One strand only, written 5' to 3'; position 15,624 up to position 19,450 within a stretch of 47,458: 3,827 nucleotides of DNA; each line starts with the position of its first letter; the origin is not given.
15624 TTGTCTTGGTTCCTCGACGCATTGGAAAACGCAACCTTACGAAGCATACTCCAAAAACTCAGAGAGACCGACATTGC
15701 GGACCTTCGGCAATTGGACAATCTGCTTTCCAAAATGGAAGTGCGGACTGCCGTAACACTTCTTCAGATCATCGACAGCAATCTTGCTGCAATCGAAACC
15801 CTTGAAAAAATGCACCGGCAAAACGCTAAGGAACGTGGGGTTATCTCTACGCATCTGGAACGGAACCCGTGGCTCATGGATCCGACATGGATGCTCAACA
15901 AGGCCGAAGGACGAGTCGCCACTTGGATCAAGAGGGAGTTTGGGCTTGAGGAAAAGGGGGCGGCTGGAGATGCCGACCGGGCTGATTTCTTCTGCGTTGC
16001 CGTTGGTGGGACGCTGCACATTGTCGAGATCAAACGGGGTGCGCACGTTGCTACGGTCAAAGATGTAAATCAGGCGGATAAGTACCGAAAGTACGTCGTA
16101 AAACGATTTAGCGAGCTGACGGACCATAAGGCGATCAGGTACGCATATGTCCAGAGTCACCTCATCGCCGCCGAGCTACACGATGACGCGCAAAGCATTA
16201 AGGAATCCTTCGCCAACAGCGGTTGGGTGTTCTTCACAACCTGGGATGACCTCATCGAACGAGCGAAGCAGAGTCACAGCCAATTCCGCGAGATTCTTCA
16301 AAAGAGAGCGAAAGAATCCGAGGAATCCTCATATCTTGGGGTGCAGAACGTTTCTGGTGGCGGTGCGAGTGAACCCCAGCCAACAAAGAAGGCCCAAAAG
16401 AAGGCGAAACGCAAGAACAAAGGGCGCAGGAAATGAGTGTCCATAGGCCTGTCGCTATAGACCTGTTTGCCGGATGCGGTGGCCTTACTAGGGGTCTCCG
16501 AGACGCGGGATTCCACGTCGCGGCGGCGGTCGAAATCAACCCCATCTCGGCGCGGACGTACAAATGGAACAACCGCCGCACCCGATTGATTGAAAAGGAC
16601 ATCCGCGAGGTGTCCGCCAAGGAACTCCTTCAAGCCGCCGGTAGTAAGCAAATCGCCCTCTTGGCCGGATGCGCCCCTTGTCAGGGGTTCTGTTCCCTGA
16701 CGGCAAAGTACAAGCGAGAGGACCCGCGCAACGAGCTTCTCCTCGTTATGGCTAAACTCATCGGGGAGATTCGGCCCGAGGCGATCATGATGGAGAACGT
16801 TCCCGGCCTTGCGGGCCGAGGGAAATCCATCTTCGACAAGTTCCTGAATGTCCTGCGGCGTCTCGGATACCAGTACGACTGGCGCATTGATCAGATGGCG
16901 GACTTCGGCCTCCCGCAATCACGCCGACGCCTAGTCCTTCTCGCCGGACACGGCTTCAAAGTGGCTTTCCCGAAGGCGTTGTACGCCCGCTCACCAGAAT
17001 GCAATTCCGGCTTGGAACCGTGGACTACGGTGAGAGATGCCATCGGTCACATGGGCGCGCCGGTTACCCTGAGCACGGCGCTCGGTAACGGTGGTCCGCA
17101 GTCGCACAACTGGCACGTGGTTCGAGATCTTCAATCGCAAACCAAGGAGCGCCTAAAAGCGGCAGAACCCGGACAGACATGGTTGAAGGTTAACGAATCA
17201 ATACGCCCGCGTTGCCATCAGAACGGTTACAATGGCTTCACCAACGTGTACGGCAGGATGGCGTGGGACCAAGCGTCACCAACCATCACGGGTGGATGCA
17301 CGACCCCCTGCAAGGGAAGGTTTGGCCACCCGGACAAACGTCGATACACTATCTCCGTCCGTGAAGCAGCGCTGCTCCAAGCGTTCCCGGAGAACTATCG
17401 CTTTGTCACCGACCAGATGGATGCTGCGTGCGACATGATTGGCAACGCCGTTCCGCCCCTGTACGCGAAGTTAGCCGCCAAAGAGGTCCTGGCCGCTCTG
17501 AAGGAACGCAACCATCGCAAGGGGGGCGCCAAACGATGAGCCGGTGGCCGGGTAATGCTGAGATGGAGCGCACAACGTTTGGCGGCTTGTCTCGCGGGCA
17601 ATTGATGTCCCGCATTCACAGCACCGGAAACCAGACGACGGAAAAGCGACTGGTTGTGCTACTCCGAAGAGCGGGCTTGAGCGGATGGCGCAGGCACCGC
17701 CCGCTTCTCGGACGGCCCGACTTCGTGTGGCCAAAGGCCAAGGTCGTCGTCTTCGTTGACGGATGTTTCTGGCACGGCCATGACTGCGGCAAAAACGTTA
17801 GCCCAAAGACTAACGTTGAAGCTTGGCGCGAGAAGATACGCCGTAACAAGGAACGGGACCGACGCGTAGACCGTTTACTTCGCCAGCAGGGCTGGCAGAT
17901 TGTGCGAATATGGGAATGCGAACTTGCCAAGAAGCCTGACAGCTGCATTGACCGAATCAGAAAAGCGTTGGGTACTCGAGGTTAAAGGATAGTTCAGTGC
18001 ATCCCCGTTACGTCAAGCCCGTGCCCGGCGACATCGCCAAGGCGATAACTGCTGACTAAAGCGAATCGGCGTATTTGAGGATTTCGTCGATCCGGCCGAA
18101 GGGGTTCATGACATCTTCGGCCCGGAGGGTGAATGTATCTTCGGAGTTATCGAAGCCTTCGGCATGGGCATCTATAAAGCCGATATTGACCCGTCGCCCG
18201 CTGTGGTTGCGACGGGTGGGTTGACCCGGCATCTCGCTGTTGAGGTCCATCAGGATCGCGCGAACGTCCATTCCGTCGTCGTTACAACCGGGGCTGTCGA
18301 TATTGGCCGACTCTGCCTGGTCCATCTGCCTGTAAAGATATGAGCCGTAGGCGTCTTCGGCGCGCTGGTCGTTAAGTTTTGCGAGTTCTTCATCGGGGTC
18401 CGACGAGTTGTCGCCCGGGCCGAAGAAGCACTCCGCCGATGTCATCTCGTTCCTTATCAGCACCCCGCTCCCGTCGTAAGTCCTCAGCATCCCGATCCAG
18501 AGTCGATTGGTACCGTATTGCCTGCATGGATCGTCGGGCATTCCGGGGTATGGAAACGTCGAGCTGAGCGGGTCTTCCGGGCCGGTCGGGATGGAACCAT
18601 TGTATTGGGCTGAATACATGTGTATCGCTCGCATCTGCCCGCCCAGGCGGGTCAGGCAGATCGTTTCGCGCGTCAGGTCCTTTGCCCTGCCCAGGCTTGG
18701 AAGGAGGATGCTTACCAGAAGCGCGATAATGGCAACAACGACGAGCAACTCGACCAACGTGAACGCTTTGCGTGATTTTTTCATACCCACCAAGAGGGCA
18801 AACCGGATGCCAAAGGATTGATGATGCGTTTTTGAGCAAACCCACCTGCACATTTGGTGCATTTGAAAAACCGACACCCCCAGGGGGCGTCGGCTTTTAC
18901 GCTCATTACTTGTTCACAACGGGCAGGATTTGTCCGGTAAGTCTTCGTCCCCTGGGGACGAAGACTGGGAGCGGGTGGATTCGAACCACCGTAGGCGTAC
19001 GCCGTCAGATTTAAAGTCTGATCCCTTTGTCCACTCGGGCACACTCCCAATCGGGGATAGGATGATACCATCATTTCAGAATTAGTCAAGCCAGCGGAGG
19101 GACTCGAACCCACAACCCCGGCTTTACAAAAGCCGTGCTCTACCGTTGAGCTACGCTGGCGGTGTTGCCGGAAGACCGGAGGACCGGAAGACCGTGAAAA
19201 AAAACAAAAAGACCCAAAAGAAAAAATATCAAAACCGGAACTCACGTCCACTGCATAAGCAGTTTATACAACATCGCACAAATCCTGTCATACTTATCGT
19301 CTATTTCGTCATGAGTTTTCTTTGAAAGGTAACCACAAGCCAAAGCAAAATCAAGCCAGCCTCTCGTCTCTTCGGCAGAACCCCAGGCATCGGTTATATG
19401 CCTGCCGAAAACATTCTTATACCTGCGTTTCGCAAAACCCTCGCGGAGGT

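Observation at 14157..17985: GHKL-ATPase/PD-(D/E)xK nuclease fusion translationally coupled to Dcm and Vsr: candidate ATP-dependent restriction/defence module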

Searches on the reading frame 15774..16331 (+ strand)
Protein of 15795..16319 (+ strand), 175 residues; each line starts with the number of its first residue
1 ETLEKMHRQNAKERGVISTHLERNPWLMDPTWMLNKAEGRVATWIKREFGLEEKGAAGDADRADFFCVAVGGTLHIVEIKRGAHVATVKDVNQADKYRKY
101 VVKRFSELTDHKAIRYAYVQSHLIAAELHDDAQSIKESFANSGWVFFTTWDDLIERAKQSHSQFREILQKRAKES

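Call 28: search_protein_families(library=pfam, proteins=[window:15795-16319:+], max_evalue=10)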
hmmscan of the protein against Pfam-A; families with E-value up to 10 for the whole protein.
seq(175 aa): 2 families
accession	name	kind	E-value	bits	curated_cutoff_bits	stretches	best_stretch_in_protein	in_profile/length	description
PF24375.1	DUF7531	-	0.097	12.6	27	1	53-115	203-265/288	Family of unknown function (DUF7531)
PF06457.16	Ectatomin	-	0.19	12.1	25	1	35-48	18-31/34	Ectatomin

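Call 50: predict_structure(alignment_id=A3)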
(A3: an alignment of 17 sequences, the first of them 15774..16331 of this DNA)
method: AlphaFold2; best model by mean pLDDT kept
length: 186 residues; sequences in the alignment: 17
mean_pLDDT: 87.8   pTM: 0.83
mean pLDDT of the five models: 87.8, 86.6, 79.5, 74.3, 70.9
residues with pLDDT >= 90: 98; 70-90: 75; 50-70: 13; < 50: 0
segments of 3 or more residues with pLDDT < 50: none
pLDDT, mean of each block of 10 residues (from residue 1): 90 83 86 89 84 82 58 90 90 94 95 89 92 95 95 94 91 89 77
secondary structure, 60 per line:
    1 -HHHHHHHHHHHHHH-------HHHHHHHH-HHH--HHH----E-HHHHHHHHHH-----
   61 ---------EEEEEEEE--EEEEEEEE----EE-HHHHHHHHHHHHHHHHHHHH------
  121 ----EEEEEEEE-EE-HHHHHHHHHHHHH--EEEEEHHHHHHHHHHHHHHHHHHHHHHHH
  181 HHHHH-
elements in order: H2-15 H23-30 H46-55 E70-77 E80-87 H95-114 E125-132 H137-149 E152-156 H157-185
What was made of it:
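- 15957..16316 (+): PD-(D/E)xK nuclease domain, residues about 531-650 (D540, E554, K556, Q569, Y573). Domain model has pLDDT 87.8 (call 50).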

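Call 53: fold_search(model_id=the predicted structure, library=pdb)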
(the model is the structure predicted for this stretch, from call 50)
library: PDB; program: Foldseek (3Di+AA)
matches with E <= 10: 639; with E <= 0.001: 0
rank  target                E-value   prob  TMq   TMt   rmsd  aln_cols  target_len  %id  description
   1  5gke_A                1.4e-03  1.00  0.40  0.32   5.6       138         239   14  Structure of EndoMS-dsDNA1 complex (released 2016-11-02)
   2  5gkj_B                1.6e-03  1.00  0.41  0.34   4.8       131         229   17  Structure of EndoMS in apo form (released 2016-11-02)
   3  2vld_A                1.9e-03  1.00  0.42  0.35   5.4       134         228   16  crystal structure of a repair endonuclease from Pyrococcus abyssi (released 2009-05-19)
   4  2vld_B                3.5e-03  1.00  0.41  0.35   5.8       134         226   16  crystal structure of a repair endonuclease from Pyrococcus abyssi (released 2009-05-19)
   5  8ps5_A                4.3e-03  0.90  0.36  0.19  11.8       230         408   14  Escherichia coli SduA complex bound to DNA (released 2025-01-22)
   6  4f0p_C                5.2e-03  0.91  0.33  0.17  10.3       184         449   12  MspJI Restriction Endonuclease - P31 Form (released 2012-08-08)
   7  4f0p_A                7.1e-03  0.54  0.24  0.13  11.1       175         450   14  MspJI Restriction Endonuclease - P31 Form (released 2012-08-08)
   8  4f0p_B                1.2e-02  0.54  0.25  0.14  11.0       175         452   14  MspJI Restriction Endonuclease - P31 Form (released 2012-08-08)
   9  1fok_A                1.7e-02  0.80  0.38  0.15  11.5       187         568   13  STRUCTURE OF RESTRICTION ENDONUCLEASE FOKI BOUND TO DNA (released 1997-12-03)
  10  5gkj_A                1.9e-02  0.95  0.31  0.27  13.5       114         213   18  Structure of EndoMS in apo form (released 2016-11-02)
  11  4f0q_D                1.9e-02  0.80  0.33  0.16  10.1       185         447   14  MspJI Restriction Endonuclease - P21 Form (released 2012-08-08)
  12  6wan_D                2.7e-02  0.33  0.21  0.11   8.9       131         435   10  Structure of Acinetobacter baumannii Cap4 SAVED/CARF-domain containing receptor with the cyclic trinucleotide 3'3'3'-c (released 2020-06-17)
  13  6wam_A                2.9e-02  0.35  0.21  0.12   8.8       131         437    9  Structure of Acinetobacter baumannii Cap4 SAVED/CARF-domain containing receptor (released 2020-06-17)
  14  5xog_E                4.6e-02  0.69  0.30  0.27   9.5       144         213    8  RNA Polymerase II elongation complex bound with Spt5 KOW5 and Elf1 (released 2017-08-16)
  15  6wam_B                5.5e-02  0.28  0.21  0.12   8.8       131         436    9  Structure of Acinetobacter baumannii Cap4 SAVED/CARF-domain containing receptor (released 2020-06-17)
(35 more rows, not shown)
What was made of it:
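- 15957..16316 (+): The top Foldseek matches are EndoMS/NucS, SduA, MspJI, FokI, Cap4, N.BspD6I and Kpn2I (call 53).
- The other matches (FokI, MspJI, Cap4) are non-specific cleavage modules (call 53). The best fold match of the nuclease domain is the mismatch endonuclease EndoMS/NucS (call 53). MspJI, a modification-dependent enzyme, is among the fold matches (E 5e-3, call 53).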

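Call 85: search_solved_structures(query=A3, max_evalue=10, show_alignments=2)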
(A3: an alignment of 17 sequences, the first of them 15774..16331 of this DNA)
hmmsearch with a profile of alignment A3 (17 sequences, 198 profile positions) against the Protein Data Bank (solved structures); distinct sequences matched with E-value up to 10: 4.
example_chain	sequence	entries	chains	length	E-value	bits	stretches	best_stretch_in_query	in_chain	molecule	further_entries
1a92_A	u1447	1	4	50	0.091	15.4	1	8-37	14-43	DELTA ANTIGEN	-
4r3q_A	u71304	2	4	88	0.17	14.5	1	113-178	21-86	Synaptonemal complex central element protein 3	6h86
2jnu_A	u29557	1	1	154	0.38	13.3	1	116-168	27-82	Regulator of G-protein signaling 14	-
8wv2_A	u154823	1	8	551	1.4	11.5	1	15-42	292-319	Amidase family protein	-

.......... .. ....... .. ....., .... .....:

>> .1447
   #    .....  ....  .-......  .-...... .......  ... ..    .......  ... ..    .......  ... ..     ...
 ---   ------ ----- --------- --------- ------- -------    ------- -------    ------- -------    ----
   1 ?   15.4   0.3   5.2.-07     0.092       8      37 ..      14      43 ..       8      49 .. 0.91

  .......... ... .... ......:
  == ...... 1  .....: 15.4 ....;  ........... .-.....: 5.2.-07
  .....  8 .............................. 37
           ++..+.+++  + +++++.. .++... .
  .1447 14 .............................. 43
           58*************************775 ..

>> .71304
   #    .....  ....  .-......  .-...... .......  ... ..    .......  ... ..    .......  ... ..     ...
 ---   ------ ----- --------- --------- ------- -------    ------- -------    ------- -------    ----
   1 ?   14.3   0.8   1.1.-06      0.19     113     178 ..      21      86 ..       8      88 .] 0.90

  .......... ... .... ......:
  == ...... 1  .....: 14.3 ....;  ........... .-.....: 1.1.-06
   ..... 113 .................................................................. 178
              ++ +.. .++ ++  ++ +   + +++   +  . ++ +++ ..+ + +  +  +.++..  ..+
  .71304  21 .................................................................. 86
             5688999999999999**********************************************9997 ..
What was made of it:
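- The window's own C-terminal domain has no Pfam hit (call 28) and no sequence-profile hit in the PDB (call 85).
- Tried and rejected: Only spurious coiled-coil hits came back (call 85).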

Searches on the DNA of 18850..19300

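Call 62: search_rna_families(source=window, start=18850, end=19300, threshold=evalue, max_evalue=0.01, show_alignments=2)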
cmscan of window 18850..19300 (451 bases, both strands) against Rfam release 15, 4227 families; matches with E-value up to 0.01: 2.
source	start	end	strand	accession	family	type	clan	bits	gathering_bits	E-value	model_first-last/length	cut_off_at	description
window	19089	19160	-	RF00005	tRNA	Gene; tRNA;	CL00001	67.5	29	1.1e-14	1-71/71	no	tRNA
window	18966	19048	-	RF00005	tRNA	Gene; tRNA;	CL00001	58.3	29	3.6e-12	1-71/71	no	tRNA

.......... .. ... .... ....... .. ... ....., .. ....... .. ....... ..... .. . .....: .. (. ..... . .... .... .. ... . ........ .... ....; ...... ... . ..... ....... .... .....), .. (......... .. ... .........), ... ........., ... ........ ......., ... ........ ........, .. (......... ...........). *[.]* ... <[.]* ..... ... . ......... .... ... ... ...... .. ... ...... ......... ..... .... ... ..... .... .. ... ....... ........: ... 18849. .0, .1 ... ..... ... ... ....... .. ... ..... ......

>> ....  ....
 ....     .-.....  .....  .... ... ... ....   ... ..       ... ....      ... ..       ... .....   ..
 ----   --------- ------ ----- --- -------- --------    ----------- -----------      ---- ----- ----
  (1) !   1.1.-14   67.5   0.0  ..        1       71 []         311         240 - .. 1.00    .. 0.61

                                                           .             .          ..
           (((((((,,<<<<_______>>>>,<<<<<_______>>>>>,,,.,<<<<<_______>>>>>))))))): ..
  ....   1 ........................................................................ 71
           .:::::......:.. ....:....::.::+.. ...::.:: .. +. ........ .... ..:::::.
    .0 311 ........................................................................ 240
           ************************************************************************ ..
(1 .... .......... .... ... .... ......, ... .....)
